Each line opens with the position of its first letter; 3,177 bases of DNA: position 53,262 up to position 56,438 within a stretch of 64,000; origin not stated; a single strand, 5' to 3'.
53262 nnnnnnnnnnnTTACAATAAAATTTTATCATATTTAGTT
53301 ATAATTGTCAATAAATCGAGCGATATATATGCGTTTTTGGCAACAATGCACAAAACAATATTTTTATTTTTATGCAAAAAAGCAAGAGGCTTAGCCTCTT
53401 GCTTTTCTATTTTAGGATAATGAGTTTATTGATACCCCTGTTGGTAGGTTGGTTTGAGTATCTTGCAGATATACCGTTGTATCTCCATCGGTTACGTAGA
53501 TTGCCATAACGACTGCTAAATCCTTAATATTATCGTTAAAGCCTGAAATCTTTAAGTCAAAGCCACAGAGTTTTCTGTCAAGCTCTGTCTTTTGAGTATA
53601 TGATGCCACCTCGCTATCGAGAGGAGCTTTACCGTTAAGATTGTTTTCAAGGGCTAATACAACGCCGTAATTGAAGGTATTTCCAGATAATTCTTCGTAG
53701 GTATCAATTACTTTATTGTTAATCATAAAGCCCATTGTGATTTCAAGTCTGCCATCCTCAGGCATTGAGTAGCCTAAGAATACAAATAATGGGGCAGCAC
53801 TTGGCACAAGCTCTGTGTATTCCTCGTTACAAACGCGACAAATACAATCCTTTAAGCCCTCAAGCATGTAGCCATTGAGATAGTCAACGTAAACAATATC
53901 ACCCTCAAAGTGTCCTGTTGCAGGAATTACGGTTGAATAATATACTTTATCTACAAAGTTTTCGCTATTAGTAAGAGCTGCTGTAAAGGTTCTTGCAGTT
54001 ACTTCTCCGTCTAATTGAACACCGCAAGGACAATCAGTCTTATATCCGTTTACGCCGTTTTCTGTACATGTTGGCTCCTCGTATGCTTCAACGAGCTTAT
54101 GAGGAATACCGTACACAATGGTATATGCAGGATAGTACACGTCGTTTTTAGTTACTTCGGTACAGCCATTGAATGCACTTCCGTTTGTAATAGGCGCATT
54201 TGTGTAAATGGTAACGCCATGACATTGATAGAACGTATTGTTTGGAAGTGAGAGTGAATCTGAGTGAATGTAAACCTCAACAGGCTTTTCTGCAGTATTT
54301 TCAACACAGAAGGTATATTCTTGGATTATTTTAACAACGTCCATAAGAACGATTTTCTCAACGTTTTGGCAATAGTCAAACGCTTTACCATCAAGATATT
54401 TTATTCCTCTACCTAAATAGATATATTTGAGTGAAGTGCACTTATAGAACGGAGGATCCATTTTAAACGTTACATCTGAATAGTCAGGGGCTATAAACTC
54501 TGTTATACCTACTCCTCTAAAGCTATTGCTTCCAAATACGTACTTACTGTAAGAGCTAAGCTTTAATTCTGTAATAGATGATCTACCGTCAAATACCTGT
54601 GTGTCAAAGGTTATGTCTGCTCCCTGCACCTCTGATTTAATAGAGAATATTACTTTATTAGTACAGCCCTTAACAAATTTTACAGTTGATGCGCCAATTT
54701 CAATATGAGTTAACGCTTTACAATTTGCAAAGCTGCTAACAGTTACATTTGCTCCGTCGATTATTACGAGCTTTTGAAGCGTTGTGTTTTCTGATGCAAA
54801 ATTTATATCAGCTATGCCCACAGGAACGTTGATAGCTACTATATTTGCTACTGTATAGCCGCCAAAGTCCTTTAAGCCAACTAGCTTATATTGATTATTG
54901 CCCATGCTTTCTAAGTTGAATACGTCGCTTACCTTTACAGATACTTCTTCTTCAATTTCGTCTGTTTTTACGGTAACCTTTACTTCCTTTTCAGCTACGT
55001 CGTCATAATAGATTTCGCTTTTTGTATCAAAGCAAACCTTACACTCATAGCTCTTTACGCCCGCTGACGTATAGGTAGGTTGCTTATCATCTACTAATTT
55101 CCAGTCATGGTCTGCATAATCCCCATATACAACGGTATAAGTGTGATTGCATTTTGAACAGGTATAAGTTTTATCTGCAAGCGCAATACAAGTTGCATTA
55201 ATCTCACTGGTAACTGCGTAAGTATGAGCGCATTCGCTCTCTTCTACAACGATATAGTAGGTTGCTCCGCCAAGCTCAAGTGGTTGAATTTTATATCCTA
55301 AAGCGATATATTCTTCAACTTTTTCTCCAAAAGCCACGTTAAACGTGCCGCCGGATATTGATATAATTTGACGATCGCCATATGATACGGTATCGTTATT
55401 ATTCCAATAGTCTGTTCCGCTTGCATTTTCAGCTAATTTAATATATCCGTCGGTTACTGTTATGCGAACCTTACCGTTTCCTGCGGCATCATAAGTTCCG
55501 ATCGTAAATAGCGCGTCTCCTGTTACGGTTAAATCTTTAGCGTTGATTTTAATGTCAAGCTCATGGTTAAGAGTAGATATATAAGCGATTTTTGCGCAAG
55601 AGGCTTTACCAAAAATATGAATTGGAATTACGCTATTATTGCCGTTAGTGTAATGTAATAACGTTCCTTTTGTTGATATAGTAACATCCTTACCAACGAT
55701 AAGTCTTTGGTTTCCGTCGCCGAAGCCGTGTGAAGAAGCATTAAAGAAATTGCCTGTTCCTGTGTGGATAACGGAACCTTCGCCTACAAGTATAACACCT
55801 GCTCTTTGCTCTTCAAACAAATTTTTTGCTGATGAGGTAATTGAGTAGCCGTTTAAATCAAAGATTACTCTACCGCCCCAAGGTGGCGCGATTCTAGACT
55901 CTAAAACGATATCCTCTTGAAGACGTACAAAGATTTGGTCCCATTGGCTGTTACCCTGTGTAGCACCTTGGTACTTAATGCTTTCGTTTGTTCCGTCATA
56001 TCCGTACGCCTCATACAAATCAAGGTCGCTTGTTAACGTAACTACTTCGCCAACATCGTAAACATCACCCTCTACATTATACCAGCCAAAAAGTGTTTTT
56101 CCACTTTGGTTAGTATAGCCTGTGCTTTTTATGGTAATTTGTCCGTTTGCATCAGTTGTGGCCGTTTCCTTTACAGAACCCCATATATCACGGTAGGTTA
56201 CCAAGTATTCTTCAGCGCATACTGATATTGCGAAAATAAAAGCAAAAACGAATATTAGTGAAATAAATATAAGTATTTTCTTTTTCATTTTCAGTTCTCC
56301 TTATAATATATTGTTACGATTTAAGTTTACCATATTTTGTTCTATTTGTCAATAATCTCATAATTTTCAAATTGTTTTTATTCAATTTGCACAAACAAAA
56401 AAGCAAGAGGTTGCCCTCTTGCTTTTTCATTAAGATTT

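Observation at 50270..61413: Tandem array of three giant secreted paralogs (981, 958 and 1635 aa), each a self-contained promoter-gene-terminator unit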

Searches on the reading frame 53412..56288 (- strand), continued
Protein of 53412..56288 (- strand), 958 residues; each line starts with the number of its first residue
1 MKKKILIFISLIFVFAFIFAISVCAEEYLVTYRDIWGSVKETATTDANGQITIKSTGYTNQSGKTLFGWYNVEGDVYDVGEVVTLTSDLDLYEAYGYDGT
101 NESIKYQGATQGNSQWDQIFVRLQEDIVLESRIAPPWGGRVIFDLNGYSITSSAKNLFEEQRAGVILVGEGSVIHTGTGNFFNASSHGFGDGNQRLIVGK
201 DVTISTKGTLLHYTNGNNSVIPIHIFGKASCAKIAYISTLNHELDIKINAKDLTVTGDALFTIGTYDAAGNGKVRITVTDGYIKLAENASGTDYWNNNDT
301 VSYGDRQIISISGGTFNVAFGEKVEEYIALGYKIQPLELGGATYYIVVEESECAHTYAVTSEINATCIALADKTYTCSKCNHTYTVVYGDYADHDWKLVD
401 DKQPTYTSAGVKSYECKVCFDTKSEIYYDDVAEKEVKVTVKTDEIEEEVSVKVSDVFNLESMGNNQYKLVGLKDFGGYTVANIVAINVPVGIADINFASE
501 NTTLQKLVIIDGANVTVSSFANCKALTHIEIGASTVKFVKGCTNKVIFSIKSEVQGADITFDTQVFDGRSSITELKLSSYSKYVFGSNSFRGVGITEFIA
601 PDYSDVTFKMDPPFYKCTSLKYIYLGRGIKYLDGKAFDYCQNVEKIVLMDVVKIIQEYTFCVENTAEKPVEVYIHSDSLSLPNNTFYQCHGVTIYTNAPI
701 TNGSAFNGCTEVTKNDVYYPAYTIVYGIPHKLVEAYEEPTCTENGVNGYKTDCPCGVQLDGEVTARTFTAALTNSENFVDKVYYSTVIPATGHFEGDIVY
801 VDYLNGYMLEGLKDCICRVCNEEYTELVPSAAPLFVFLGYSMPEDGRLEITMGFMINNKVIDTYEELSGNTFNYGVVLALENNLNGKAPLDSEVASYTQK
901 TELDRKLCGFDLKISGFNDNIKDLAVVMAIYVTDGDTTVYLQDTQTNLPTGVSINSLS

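Call 44: search_solved_structures(query=A2, max_evalue=1)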
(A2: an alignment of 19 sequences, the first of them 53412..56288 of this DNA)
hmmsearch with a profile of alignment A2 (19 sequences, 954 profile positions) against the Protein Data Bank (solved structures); distinct sequences matched with E-value up to 1: 22.
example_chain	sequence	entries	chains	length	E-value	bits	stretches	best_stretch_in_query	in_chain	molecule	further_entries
4fs7_A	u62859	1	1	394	5e-18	67.6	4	573-641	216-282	Uncharacterized protein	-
4gt6_A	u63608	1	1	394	2e-11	45.7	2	604-685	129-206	Cell surface protein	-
4h09_A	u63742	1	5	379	5.1e-06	27.8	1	466-715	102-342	Hypothetical leucine rich repeat protein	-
6mlx_A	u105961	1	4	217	0.00069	20.8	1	553-648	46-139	Leucine-rich repeat protein TpLRR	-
4oju_A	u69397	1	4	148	0.0036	18.4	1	578-649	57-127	hypothetical leucine rich repeat protein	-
4cp6_A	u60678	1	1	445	0.0047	18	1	564-651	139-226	CHOLINE BINDING PROTEIN PCPA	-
5a5c_A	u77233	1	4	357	0.017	16.2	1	558-642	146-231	LRRTM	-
6lbx_A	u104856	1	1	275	0.38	11.7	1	556-644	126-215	Repebody (Rb-H2)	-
5gs2_B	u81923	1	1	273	0.56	11.1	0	607-682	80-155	repebody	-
3rfs_A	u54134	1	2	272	0.57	11.1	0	558-644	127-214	Internalin B, repeat modules, Variable lymphocyte receptor B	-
3rfj_A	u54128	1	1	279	0.6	11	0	607-682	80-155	Internalin B, repeat modules, Variable lymphocyte receptor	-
9kh2_A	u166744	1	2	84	0.73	10.7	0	346-426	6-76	Zinc finger and BTB domain-containing protein 20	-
9baw_B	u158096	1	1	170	0.8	10.6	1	543-581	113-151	GTP-binding nuclear protein Ran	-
5dis_B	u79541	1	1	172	0.81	10.6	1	543-581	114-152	GTP-binding nuclear protein Ran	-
3nby_C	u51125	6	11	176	0.84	10.5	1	543-581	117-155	GTP-binding nuclear protein Ran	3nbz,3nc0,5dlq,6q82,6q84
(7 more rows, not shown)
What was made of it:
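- On BspA-type LRR (Pfam LRR_5, PF13306): PDB relatives 4fs7, 4gt6 and 4h09 are matched (call 44).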

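Call 85: fold_search(model_id=the predicted structure, library=viral)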
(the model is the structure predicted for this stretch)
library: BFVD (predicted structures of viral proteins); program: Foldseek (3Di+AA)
matches with E <= 10: 471; with E <= 0.001: 3
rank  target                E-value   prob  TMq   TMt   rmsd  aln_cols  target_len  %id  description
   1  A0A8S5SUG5            9.7e-07  1.00  0.08  0.15  18.3       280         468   20  Leucine rich repeat protein [Siphoviridae sp. ctqPo10]
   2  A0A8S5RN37            5.3e-05  0.97  0.13  0.14  32.4       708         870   12  Leucine rich repeat protein (Fragment) [virus sp. ctEfN2]
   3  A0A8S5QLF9            8.0e-04  0.90  0.08  0.11  36.2       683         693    8  S-layer homology domain (Fragment) [Podoviridae sp. ctdRZ1]
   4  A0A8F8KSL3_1          3.8e-03  0.35  0.13  0.11  38.4      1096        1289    9  Pectinesterase A/Acyl-CoA thioester hydrolase [Clandestinovirus]
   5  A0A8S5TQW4            7.1e-03  0.91  0.09  0.12  17.1       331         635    9  Uncharacterized protein [Myoviridae sp. ctY1522]
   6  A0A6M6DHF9            1.5e-02  0.38  0.16  0.15  37.7      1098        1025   10  (no name in the UniProt tables at hand)
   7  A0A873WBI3            1.6e-02  0.35  0.10  0.15  27.9       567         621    9  Putative tailspike protein [Burkholderia phage Mica]
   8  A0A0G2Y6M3            2.4e-02  0.15  0.08  0.06  27.8       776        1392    9  Collagen-like protein 6 [Acanthamoeba polyphaga mimivirus]
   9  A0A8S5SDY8            3.5e-02  1.00  0.14  0.41   5.2       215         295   17  Leucine-rich repeat protein [Siphoviridae sp. ctnpt50]
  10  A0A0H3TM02            4.0e-02  0.51  0.13  0.11  26.2       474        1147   10  (no name in the UniProt tables at hand)
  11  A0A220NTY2            4.2e-02  0.89  0.08  0.11  19.6       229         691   10  Tip attachment protein J [Escherichia phage V18]
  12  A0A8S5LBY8            4.8e-02  0.18  0.04  0.06  20.1       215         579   12  Uncharacterized protein [Siphoviridae sp. ctt5z12]
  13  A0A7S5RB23            5.8e-02  0.11  0.10  0.13  34.2       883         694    9  (no name in the UniProt tables at hand)
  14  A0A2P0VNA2            7.5e-02  0.57  0.08  0.10  22.2       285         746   10  Uncharacterized protein [Tetraselmis virus 1]
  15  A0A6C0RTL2            9.4e-02  0.14  0.10  0.14  24.6       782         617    8  (no name in the UniProt tables at hand)
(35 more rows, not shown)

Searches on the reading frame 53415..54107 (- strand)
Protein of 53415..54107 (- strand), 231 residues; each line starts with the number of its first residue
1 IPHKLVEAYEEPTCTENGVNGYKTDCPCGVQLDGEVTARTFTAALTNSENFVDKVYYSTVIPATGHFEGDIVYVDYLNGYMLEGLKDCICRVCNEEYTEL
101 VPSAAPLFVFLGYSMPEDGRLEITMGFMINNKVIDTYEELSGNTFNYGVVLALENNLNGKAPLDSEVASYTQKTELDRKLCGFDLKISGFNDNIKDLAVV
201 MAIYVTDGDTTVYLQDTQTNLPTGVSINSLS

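Call 45: search_solved_structures(query=A4, max_evalue=10)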
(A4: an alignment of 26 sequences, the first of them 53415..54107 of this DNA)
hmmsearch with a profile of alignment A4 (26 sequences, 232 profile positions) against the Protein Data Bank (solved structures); distinct sequences matched with E-value up to 10: 5.
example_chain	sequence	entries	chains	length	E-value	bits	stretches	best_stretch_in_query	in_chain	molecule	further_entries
1wee_A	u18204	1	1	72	1.2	11.6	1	14-33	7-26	PHD finger family protein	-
3dr5_A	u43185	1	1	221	2.2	10.8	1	80-115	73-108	Putative O-Methyltransferase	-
7txc_E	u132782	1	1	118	3.3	10.2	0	84-99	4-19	Hypermethylated in cancer 2 protein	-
2lvr_A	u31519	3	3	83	4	9.9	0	82-106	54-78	Zinc finger and BTB domain-containing protein 17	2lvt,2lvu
9kh2_A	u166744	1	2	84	5.5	9.4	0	81-101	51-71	Zinc finger and BTB domain-containing protein 20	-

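Call 48: predict_structure(alignment_id=A4)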
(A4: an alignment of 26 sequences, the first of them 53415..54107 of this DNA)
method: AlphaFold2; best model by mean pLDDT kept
length: 231 residues; sequences in the alignment: 26
mean_pLDDT: 89.4   pTM: 0.72
mean pLDDT of the five models: 89.4, 89.0, 88.4, 88.2, 87.3
residues with pLDDT >= 90: 152; 70-90: 69; 50-70: 10; < 50: 0
segments of 3 or more residues with pLDDT < 50: none
pLDDT, mean of each block of 10 residues (from residue 1): 82 91 82 83 64 87 91 88 94 93 94 91 95 93 90 95 94 92 93 94 89 89 92 79
secondary structure, 60 per line:
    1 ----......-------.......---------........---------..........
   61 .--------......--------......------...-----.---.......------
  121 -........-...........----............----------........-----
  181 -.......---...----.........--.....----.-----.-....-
elements in order: E5-10 E18-24 E34-41 E51-61 E70-75 E84-89 E96-98 E108-114 E122-129 H131-141 E146-153 H154-157 E171-175 E182-188 E199-207 E210-214 H227-230
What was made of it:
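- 53415..54107 (-): C-terminal unit of B (aa 728-958): Cys/His region 2 plus the CTD. It is predicted as two beta-sandwich domains. AlphaFold2 pLDDT 89.4 (call 48).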

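Call 52: fold_search(model_id=the predicted structure, library=pdb)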
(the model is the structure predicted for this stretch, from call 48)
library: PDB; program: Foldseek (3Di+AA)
matches with E <= 10: 787; with E <= 0.001: 8
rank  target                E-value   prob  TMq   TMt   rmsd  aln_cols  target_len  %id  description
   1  4fxt_C                3.4e-04  1.00  0.27  0.32  14.8       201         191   14  Crystal structure of a DUF3823 family protein (BACOVA_02663) from Bacteroides ovatus ATCC 8483 at 2.77 A resolution (released 2012-07-25)
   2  4fxt_E                4.0e-04  0.99  0.28  0.31  20.6       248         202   14  Crystal structure of a DUF3823 family protein (BACOVA_02663) from Bacteroides ovatus ATCC 8483 at 2.77 A resolution (released 2012-07-25)
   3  4fxt_G                5.5e-04  0.99  0.27  0.31  15.8       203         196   14  Crystal structure of a DUF3823 family protein (BACOVA_02663) from Bacteroides ovatus ATCC 8483 at 2.77 A resolution (released 2012-07-25)
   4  4fxt_F                6.8e-04  0.97  0.27  0.30  19.8       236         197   12  Crystal structure of a DUF3823 family protein (BACOVA_02663) from Bacteroides ovatus ATCC 8483 at 2.77 A resolution (released 2012-07-25)
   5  4fxt_N                7.6e-04  0.99  0.27  0.31   9.6       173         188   16  Crystal structure of a DUF3823 family protein (BACOVA_02663) from Bacteroides ovatus ATCC 8483 at 2.77 A resolution (released 2012-07-25)
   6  4fxt_I                8.0e-04  1.00  0.27  0.31   9.3       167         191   16  Crystal structure of a DUF3823 family protein (BACOVA_02663) from Bacteroides ovatus ATCC 8483 at 2.77 A resolution (released 2012-07-25)
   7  7y8s_A                8.9e-04  0.99  0.27  0.23  17.8       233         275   10  Crystal structure of sDscam FNIII1-3 domains, isoform beta2v6 (released 2023-05-24)
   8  4fxt_K                9.4e-04  0.98  0.29  0.33  21.6       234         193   13  Crystal structure of a DUF3823 family protein (BACOVA_02663) from Bacteroides ovatus ATCC 8483 at 2.77 A resolution (released 2012-07-25)
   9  4fxt_D                1.1e-03  0.97  0.27  0.31  21.7       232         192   12  Crystal structure of a DUF3823 family protein (BACOVA_02663) from Bacteroides ovatus ATCC 8483 at 2.77 A resolution (released 2012-07-25)
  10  8peq_B                3.7e-03  0.94  0.24  0.21  18.9       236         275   11  Complex of diubiquitin-derived artificial binding protein (Affilin) variant Af2 with its target oncofetal fibronectin  (released 2024-06-26)
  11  4kh9_B                3.9e-03  0.75  0.23  0.16  18.4       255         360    9  Crystal structure of a DUF4785 family protein (lpg0956) from Legionella pneumophila subsp. pneumophila str. Philadelph (released 2013-07-03)
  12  9kmc_B                4.4e-03  0.87  0.26  0.28  20.8       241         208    9  Cryo-EM structure of the heterotrimeric interleukin-2 receptor in complex with interleukin-2 and anti-CD25 Fab S417 (released 2025-11-19)
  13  8d7h_A                5.4e-03  0.69  0.22  0.18  19.5       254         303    9  Cryo-EM structure of human CLCF1 in complex with CRLF1 and CNTFR alpha (released 2023-03-29)
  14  8bxr                  6.7e-03  0.82  0.23  0.19  17.5       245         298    9  Titin FnIII-domain I109-I111 (I/A4-A/A6) from the MIR region (released 2023-02-15)
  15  5mya_B                8.7e-03  0.84  0.25  0.29  17.9       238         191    8  Homodimerization of Tie2 Fibronectin-like domains 1-3 in space group C2 (released 2017-04-26)
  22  7qfa_C                1.6e-02  0.99  0.24  0.39   5.8       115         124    6  Monoclinic crystal structure of PTG CBM21 in complex with beta-cyclodextrin (released 2022-11-02)
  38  7qfa_B                3.6e-02  0.97  0.24  0.38   6.1       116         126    6  Monoclinic crystal structure of PTG CBM21 in complex with beta-cyclodextrin (released 2022-11-02)
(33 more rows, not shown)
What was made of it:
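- The weak CTD fold matches include the starch-binding CBM21 (7qfa) and the SusE/F-like DUF3823 protein 4fxt (call 52).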

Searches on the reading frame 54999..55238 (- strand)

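Call 11: search_protein_families(library=pfam, proteins=[window:54999-55238:-], max_evalue=10)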
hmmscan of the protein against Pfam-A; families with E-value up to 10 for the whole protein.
seq(80 aa): 8 families
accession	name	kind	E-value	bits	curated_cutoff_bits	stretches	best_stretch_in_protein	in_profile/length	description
PF17456.7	TcpS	-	0.034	14.4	28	1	22-62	112-151/155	Toxin-coregulated pilus protein S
PF23783.1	Zn_ribbon_TiaS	-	0.036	14.2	27.3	1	57-74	12-29/41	TiaS C-terminal zinc ribbon domain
PF12760.12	Zn_ribbon_IS1595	-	0.16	12.4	25.4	1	15-33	34-46/46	Transposase zinc-ribbon domain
PF18439.7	zf_UBZ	-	0.34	11.1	25.6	1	24-33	2-11/32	Ubiquitin-Binding Zinc Finger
PF18073.7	Zn_ribbon_LapB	-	0.49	10.6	25.7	1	25-39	1-15/28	Rubredoxin metal binding domain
PF25206.1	DUF7836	-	3.3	8.1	26.7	1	17-36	23-42/59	Domain of unknown function (DUF7836)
PF22995.2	C2CH-3rd_BIRD-IDD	-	5.2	7.3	27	0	25-36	2-13/25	BIRD-IDD transcription factor, third C2HC zinc finger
PF01096.23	Zn_ribbon_TFIIS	-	6.6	7.1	21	1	24-35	28-39/39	Transcription factor S-II (TFIIS)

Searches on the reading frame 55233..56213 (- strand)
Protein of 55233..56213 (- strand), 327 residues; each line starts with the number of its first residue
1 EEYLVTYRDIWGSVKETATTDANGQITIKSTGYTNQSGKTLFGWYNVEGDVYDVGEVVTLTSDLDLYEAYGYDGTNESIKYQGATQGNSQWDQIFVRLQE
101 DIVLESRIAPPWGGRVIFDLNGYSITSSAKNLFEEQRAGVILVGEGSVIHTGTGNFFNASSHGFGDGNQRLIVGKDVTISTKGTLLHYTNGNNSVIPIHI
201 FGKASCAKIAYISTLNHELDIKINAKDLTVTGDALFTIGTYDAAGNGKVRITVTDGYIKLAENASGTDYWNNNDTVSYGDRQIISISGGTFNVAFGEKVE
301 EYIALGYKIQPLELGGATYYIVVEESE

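Call 66: search_protein_families(library=pfam, alignment_id=A6, max_evalue=1)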
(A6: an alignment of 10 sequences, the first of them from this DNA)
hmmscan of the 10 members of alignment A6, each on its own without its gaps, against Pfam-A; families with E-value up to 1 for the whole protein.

A. member 1, seq(327 aa): 2 families
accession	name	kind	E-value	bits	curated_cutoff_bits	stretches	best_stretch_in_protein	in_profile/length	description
PF10162.14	G8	-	0.0019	18.5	22.9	1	209-293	46-111/124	G8 domain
PF19765.4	DUF6252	-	0.24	12.1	27.2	1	5-60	62-115/124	Family of unknown function (DUF6252)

B. families by the number of members that match (of 10 scanned): 11 families
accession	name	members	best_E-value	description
PF10162.14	G8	1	0.0019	G8 domain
PF23843.2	DUF7210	1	0.0088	Domain of unknown function (DUF7210)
PF00932.25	LTD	1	0.035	Lamin Tail Domain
PF16153.10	DUF4861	1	0.052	Domain of unknown function (DUF4861)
PF06544.18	Prp3_C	1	0.074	Small nuclear ribonucleoprotein Prp3, C-terminal domain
PF03043.19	Herpes_UL87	1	0.12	Herpesvirus UL87 family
PF15827.10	UPF0730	1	0.16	UPF0730 unknown protein family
PF14169.11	YdjO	1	0.17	Cold-inducible protein YdjO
PF10988.14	DUF2807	1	0.19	Putative auto-transporter adhesin, head GIN domain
PF19765.4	DUF6252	1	0.24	Family of unknown function (DUF6252)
PF09479.16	Flg_new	1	0.59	Listeria-Bacteroides repeat domain (List_Bact_rpt)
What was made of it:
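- On Listeria-Bacteroides repeat (Pfam Flg_new, PF09479): Only 1 of 10 family heads reaches E < 1 (call 66).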

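Call 67: search_solved_structures(query=A6, max_evalue=10)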
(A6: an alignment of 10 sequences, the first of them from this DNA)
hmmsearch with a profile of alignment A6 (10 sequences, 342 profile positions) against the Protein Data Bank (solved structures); distinct sequences matched with E-value up to 10: 3.
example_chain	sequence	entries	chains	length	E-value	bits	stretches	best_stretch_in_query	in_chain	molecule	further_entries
5f70_A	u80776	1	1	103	0.82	11.8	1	32-81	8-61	Hepatitis A virus cellular receptor 1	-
5dzo_A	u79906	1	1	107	0.9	11.6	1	32-81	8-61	Hepatitis A virus cellular receptor 1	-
1uen_A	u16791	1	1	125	1.9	10.5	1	176-253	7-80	KIAA0343 protein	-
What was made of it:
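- No lyase or hydrolase family is hit in Pfam or in PDB profiles (calls 66, 67).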

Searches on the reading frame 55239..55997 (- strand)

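Call 11: search_protein_families(library=pfam, proteins=[window:55239-55997:-], max_evalue=10)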
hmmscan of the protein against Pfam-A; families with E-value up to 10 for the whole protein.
seq(253 aa): 1 family
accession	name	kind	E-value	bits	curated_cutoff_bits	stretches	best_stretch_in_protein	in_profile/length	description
PF10162.14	G8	-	0.003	17.9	22.9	1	137-221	46-111/124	G8 domain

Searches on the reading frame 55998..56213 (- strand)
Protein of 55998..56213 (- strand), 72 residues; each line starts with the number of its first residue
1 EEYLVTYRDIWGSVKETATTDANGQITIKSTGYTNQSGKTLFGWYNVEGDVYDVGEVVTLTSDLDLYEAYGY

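Call 11: search_protein_families(library=pfam, proteins=[window:55998-56213:-], max_evalue=10)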
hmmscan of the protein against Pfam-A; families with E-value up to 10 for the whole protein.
seq(72 aa): 3 families
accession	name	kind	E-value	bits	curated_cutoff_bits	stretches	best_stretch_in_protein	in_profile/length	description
PF09479.16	Flg_new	-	0.0046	17.5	27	1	3-67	1-63/65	Listeria-Bacteroides repeat domain (List_Bact_rpt)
PF19765.4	DUF6252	-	0.024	15.3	27.2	1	5-61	62-116/124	Family of unknown function (DUF6252)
PF20646.2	Hpf1_C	-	4.9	7.4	25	1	17-31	19-33/35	Hpf1 C-terminal YTTT repeat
